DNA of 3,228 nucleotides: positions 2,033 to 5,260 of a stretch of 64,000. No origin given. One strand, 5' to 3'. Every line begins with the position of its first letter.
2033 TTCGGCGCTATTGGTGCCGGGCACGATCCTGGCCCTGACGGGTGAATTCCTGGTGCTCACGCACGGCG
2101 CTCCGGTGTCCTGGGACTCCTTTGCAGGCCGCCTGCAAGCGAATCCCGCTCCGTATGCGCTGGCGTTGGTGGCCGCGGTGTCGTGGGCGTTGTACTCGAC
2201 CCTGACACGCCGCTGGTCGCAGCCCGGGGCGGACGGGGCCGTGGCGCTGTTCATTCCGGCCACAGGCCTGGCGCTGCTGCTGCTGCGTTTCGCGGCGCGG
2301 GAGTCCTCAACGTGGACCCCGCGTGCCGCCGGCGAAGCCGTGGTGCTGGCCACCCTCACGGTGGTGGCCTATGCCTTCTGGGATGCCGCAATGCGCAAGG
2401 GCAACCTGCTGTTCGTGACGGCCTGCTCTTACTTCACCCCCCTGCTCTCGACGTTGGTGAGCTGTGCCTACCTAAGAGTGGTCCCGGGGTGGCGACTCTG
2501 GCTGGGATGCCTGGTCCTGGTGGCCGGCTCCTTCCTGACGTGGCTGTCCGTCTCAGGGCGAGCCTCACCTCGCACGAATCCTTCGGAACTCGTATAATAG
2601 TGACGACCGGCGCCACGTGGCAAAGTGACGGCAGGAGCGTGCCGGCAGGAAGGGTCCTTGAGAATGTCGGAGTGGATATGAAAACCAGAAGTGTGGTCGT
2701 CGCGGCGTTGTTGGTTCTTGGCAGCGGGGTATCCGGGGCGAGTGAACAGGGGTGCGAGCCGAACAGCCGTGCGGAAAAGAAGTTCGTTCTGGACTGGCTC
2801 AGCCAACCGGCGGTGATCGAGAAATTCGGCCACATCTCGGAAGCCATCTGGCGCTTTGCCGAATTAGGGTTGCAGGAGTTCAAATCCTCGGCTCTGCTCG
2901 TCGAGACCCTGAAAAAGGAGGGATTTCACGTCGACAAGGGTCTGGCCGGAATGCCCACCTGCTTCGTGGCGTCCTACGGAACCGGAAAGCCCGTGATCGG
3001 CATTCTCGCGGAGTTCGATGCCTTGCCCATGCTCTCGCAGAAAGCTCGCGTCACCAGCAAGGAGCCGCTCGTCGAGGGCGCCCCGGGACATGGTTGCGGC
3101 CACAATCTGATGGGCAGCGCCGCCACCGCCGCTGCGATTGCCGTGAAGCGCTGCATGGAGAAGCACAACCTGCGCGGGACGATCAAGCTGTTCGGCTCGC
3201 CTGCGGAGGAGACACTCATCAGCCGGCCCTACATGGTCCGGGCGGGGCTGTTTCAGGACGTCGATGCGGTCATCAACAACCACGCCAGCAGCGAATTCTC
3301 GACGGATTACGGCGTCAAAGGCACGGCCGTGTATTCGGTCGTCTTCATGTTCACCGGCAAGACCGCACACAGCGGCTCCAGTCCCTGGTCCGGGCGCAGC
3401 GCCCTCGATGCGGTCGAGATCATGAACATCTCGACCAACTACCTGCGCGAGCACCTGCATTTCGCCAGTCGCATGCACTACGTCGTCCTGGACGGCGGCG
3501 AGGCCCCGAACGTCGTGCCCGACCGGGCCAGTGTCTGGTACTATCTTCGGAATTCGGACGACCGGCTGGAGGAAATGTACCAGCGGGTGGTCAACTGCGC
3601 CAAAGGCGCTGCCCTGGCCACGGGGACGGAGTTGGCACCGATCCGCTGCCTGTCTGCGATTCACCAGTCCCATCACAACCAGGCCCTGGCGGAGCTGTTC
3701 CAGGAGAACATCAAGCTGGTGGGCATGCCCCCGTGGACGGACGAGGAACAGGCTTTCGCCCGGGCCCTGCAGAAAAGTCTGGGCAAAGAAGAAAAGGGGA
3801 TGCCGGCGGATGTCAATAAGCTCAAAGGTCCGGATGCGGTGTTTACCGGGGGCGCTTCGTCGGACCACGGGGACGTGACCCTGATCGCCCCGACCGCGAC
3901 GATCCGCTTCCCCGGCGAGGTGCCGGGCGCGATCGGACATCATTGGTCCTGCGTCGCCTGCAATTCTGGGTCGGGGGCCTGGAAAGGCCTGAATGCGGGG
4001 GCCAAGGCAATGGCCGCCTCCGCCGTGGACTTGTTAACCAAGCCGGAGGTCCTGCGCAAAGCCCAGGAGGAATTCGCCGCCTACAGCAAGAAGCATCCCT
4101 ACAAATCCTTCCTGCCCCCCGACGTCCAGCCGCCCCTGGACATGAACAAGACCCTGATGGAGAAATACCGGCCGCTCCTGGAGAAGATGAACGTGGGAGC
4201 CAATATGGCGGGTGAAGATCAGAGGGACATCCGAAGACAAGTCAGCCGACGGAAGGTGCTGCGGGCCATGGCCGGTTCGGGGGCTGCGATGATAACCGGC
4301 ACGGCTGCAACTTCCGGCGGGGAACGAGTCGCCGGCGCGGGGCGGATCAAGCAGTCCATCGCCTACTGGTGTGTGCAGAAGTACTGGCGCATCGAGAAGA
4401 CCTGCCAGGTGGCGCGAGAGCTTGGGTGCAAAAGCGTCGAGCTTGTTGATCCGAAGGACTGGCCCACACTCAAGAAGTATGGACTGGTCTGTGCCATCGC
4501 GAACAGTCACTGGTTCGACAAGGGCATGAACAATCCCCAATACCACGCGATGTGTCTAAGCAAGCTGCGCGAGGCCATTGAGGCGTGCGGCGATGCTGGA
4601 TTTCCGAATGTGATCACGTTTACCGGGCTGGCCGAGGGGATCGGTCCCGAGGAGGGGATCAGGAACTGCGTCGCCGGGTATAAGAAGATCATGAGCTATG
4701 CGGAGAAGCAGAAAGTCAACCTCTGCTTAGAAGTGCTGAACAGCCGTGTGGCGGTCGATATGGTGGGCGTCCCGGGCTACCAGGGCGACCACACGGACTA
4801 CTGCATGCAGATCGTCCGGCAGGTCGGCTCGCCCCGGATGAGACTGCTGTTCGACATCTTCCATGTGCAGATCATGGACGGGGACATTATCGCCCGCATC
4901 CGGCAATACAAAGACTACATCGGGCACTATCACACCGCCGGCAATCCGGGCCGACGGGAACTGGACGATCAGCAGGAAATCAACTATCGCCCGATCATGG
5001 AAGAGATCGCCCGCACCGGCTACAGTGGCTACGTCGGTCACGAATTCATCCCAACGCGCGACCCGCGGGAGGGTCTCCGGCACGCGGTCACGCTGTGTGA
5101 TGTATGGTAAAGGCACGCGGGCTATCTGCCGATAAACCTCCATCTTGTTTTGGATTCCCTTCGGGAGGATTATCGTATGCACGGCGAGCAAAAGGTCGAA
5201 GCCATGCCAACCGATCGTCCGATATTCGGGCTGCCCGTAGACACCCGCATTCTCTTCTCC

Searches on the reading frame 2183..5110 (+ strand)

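Call 73: search_protein_families(library=pfam, proteins=[window:2183-5110:+], max_evalue=0.00001)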
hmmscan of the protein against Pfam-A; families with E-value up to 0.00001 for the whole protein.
window:2183-5110:+ (975 aa): 3 families
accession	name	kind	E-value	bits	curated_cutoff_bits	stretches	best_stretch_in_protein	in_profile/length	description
PF01261.30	AP_endonuc_2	-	1.8e-25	90.5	31.1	1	762-967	36-241/249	Xylose isomerase-like TIM barrel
PF01546.33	Peptidase_M20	-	2.6e-09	37.7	24.6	1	276-537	4-144/206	Peptidase family M20/M25/M40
PF07687.19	M20_dimer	-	2.4e-06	27.9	21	1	377-464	2-90/107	Peptidase dimerisation domain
